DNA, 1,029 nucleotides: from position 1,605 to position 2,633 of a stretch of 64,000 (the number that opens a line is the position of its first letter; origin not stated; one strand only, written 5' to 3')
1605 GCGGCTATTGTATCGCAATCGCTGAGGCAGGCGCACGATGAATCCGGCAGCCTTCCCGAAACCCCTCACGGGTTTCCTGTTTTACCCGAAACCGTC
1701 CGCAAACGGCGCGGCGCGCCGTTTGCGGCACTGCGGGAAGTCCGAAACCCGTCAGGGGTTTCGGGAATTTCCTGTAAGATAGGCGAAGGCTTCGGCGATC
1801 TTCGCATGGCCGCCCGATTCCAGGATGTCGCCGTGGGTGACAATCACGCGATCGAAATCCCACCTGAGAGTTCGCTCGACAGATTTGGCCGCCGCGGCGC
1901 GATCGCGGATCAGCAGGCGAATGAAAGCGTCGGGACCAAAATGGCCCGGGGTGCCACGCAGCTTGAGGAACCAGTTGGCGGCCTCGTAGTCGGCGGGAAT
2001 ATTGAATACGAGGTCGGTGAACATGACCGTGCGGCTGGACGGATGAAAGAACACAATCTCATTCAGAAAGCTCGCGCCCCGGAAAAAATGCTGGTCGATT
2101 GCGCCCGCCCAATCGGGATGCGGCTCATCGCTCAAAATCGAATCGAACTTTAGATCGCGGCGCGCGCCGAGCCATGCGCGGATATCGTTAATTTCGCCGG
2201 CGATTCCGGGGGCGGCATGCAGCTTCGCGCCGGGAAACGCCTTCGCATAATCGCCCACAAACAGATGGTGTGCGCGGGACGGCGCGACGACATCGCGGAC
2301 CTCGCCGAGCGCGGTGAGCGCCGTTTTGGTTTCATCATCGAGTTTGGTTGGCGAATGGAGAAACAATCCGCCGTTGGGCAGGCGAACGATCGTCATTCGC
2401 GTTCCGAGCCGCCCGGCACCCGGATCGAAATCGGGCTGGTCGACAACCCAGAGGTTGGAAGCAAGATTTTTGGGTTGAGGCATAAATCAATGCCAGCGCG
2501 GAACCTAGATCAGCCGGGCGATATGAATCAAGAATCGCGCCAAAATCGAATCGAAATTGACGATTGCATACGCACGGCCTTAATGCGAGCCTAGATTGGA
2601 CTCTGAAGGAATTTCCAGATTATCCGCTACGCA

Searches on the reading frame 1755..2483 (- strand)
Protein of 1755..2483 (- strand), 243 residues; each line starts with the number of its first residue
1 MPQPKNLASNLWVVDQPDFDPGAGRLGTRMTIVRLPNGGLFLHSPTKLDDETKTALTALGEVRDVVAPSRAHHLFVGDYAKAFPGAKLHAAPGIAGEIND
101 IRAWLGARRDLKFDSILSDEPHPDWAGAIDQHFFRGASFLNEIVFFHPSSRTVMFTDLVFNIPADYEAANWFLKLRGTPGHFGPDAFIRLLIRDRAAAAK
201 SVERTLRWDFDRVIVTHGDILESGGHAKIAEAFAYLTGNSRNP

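Call 22: search_protein_families(library=pfam, proteins=[window:1755-2483:-], max_evalue=0.001)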
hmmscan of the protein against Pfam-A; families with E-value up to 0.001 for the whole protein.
window:1755-2483:- (243 aa): 1 family
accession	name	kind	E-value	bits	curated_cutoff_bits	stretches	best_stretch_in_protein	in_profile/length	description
PF14234.11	DUF4336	-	1.8e-19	70.6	28.5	1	27-166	19-169/321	Domain of unknown function (DUF4336)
